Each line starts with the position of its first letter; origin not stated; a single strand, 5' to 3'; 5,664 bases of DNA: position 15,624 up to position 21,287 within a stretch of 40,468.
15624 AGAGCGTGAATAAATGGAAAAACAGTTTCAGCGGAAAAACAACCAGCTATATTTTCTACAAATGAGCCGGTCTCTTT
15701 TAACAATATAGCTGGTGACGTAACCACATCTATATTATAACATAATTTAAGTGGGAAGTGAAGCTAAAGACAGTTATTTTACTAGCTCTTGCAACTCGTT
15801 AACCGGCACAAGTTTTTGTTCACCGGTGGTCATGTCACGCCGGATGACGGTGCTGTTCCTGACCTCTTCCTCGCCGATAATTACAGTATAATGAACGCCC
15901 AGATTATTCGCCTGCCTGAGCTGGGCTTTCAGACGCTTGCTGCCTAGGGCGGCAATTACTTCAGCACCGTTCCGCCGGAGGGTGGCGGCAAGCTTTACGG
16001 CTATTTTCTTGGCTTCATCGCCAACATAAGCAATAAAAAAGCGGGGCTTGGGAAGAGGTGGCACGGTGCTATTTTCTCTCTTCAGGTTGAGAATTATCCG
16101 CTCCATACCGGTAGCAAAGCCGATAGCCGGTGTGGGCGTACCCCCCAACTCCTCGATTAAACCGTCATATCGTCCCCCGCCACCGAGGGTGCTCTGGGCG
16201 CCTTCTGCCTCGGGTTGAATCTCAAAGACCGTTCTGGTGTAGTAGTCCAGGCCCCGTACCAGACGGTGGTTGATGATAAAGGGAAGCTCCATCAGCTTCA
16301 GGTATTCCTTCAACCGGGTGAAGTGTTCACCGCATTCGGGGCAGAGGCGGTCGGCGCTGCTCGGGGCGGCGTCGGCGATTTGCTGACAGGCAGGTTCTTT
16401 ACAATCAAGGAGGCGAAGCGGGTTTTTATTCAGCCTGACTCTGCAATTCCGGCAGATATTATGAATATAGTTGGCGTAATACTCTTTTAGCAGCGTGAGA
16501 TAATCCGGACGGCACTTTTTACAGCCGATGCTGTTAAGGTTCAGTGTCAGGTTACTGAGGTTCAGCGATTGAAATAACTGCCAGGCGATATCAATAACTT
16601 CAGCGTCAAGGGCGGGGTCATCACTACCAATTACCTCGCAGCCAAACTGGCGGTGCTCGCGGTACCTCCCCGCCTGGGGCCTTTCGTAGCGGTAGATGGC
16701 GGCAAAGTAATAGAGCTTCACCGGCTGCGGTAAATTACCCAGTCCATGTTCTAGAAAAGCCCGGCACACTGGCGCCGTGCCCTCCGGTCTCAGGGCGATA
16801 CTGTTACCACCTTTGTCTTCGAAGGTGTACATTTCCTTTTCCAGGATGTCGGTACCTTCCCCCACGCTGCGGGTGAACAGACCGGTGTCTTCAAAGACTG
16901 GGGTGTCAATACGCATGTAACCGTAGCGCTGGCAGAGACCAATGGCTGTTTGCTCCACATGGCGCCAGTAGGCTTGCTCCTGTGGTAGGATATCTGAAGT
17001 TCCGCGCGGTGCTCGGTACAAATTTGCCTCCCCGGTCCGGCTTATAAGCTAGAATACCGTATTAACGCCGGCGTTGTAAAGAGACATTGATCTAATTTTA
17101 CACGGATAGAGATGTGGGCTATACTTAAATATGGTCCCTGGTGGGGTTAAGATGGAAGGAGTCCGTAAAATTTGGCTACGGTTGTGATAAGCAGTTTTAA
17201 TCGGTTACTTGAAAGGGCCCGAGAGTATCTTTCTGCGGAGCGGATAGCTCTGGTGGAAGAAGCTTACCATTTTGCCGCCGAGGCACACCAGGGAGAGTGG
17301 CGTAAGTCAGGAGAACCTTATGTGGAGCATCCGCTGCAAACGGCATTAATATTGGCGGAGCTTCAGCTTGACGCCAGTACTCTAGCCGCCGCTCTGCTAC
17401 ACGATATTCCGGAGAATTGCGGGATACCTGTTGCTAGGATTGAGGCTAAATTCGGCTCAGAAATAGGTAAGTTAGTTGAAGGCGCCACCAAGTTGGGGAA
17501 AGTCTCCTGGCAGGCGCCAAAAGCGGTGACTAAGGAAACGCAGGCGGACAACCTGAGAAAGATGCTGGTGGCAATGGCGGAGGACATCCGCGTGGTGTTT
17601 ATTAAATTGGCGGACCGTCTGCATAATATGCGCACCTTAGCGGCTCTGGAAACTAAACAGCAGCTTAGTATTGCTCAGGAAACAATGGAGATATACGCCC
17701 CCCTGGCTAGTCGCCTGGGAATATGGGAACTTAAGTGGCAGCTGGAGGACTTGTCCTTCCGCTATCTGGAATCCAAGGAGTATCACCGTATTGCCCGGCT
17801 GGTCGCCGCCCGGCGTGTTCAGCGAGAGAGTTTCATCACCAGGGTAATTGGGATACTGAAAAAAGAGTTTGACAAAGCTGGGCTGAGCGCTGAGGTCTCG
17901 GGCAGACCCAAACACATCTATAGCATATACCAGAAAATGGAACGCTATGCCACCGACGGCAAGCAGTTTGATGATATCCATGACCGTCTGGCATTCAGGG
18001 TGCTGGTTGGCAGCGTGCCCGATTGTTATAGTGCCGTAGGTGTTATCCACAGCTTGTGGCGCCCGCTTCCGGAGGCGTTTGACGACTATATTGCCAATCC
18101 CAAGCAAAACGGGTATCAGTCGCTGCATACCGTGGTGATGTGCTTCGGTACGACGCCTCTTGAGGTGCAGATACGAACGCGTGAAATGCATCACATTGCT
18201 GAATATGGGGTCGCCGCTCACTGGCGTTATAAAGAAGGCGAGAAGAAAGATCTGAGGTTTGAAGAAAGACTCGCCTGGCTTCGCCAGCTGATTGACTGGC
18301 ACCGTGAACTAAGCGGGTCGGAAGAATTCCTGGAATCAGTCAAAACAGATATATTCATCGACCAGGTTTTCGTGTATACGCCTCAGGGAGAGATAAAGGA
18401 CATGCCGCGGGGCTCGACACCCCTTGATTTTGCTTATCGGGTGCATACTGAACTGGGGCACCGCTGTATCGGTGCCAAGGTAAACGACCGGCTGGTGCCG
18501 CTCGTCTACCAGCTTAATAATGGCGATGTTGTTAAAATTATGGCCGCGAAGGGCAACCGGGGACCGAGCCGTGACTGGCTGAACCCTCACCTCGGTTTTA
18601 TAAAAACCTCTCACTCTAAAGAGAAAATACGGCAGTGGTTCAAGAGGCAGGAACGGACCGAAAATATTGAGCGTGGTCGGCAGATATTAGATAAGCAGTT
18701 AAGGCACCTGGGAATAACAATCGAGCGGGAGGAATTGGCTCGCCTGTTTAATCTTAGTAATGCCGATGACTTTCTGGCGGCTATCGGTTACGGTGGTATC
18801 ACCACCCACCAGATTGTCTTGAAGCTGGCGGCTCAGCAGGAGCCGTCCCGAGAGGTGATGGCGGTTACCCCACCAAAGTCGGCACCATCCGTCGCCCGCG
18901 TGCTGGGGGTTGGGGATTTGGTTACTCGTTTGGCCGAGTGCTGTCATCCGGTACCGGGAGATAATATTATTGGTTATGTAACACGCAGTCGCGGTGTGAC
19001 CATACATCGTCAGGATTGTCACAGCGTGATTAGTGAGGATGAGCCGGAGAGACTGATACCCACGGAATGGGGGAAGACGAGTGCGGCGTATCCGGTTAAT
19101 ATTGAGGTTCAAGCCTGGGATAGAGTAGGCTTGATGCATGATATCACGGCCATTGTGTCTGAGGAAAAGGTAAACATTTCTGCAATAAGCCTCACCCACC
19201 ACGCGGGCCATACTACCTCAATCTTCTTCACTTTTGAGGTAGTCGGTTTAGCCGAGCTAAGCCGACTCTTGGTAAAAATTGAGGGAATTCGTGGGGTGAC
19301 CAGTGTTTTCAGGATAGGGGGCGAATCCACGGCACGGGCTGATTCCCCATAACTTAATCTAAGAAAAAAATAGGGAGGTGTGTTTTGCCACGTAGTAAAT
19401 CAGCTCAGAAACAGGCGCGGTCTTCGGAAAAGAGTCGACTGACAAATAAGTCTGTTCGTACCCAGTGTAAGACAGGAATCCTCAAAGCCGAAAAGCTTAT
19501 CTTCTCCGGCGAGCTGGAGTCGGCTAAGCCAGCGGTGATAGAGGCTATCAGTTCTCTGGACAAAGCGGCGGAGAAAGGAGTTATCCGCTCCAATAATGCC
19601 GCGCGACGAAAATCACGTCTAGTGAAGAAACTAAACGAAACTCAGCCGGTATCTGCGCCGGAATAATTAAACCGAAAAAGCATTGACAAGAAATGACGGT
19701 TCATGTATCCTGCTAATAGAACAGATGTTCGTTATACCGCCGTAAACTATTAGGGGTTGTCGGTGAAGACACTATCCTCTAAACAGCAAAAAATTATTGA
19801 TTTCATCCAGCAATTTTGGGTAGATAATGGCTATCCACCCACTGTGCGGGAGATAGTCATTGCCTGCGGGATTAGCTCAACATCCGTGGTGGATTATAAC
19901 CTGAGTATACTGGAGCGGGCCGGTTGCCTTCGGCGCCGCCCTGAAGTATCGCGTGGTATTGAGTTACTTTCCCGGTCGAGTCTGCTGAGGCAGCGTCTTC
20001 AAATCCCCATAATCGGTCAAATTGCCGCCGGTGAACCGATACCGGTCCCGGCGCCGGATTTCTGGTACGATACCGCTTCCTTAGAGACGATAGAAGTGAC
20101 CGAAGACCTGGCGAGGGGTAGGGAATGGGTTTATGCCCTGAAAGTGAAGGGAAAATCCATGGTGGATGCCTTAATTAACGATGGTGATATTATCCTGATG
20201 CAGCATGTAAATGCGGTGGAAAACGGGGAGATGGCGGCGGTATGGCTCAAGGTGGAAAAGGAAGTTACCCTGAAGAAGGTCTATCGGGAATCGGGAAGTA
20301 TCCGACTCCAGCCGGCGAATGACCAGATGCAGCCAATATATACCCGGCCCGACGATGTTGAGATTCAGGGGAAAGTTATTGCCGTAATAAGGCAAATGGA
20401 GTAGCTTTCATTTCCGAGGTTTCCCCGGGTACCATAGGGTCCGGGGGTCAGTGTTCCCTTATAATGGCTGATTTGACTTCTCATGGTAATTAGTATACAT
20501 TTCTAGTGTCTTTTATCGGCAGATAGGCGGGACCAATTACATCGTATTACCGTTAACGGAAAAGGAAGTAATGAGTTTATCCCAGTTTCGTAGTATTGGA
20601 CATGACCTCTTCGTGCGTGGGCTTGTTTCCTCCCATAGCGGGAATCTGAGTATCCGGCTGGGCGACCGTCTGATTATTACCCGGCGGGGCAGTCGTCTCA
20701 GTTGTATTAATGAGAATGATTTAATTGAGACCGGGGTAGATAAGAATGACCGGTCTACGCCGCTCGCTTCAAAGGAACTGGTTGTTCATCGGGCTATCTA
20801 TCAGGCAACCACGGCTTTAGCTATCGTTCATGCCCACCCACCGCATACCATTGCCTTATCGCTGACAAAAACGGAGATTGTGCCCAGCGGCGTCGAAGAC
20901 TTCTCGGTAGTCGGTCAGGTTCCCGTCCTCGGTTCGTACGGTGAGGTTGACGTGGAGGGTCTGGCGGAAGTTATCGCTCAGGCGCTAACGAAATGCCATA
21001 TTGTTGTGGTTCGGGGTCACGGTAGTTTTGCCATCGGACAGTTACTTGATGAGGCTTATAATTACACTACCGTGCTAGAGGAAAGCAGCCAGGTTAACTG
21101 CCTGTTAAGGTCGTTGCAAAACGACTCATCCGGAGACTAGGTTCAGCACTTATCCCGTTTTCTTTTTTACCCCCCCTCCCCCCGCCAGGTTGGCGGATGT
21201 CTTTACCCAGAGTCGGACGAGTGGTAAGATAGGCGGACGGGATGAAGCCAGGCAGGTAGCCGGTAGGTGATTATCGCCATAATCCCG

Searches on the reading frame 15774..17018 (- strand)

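Call 27: search_protein_families(library=pfam, proteins=[window:15774-17018:-], max_evalue=0.0001)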
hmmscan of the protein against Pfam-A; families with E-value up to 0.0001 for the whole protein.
window:15774-17018:- (414 aa): 3 families
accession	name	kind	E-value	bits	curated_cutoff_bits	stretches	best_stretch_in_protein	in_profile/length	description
PF13393.11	tRNA-synt_His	-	4.5e-42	144.8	25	1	6-308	1-308/308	Histidyl-tRNA synthetase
PF03129.25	HGTP_anticodon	-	4.7e-15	55.9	21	1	328-414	3-92/94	Anticodon binding domain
PF00587.30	tRNA-synt_2b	-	1.1e-12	48.8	29.3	1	64-309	1-172/179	tRNA synthetase class II core domain (G, H, P, S and T)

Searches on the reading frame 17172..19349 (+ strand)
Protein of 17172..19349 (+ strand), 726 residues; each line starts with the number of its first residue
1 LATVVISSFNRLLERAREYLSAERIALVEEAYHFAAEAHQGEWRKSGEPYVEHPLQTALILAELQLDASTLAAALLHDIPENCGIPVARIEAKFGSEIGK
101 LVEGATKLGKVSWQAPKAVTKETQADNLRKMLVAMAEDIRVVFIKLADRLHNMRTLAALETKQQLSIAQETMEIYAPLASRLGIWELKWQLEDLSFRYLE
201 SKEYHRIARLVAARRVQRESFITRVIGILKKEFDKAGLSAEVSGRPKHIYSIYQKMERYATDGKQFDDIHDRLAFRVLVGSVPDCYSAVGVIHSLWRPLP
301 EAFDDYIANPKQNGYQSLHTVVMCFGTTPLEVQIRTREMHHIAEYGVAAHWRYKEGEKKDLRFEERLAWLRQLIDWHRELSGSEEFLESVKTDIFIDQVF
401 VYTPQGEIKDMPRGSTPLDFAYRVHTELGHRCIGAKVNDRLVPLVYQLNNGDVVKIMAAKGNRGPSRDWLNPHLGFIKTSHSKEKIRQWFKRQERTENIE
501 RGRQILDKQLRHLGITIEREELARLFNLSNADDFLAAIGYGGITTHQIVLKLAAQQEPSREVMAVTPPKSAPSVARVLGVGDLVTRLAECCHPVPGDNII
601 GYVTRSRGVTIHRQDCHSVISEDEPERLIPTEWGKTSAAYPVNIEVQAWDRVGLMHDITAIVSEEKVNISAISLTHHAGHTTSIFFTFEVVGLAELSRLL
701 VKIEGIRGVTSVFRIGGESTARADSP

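Call 27: search_protein_families(library=pfam, proteins=[window:17172-19349:+], max_evalue=0.0001)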
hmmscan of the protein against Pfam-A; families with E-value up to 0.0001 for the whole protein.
window:17172-19349:+ (726 aa): 7 families
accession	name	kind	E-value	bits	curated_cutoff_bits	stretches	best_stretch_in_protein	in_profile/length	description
PF13328.12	HD_4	-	8.1e-55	185.3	27.2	1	31-185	1-156/156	HD domain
PF04607.23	RelA_SpoT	-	3.7e-41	140.4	27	1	244-357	1-112/113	Region found in RelA / SpoT proteins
PF02824.27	TGS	-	3.2e-24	85.2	22.2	1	399-457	1-59/60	TGS domain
PF13291.12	ACT_4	-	3.2e-18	66.6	27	1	637-714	2-80/80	ACT domain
PF01966.28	HD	-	2.7e-10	41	22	1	50-153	1-116/116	HD domain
PF19296.4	RelA_AH_RIS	-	1.2e-09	38.9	23.8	1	482-562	9-92/185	RelA/SpoT, AH and RIS domains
PF01842.31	ACT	-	2.1e-06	27.8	27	1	644-700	3-58/66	ACT domain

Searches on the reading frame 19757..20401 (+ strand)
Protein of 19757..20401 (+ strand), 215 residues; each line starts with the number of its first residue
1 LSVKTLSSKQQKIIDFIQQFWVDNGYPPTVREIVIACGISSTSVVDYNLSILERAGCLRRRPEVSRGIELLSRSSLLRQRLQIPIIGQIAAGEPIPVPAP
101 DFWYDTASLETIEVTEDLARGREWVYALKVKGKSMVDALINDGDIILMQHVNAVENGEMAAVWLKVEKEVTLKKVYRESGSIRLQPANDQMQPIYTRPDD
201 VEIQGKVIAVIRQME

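Call 90: search_protein_families(library=pfam, proteins=[window:19757-20401:+], max_evalue=0.001)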
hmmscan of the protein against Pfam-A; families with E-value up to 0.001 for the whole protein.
window:19757-20401:+ (215 aa): 2 families
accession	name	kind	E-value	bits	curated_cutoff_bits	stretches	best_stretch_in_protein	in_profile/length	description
PF00717.28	Peptidase_S24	-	2.9e-25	88.6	23.3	1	84-208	1-116/116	Peptidase S24-like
PF01726.22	LexA_DNA_bind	-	8.9e-16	57.9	23.7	1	4-67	2-65/65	LexA DNA binding domain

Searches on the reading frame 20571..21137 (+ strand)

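Call 90: search_protein_families(library=pfam, proteins=[window:20571-21137:+], max_evalue=0.001)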
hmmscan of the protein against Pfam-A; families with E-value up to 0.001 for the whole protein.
window:20571-21137:+ (189 aa): 1 family
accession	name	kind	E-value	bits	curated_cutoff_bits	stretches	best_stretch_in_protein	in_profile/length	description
PF00596.27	Aldolase_II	-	2.6e-32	112.7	22.2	1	8-175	5-181/183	Class II Aldolase and Adducin N-terminal domain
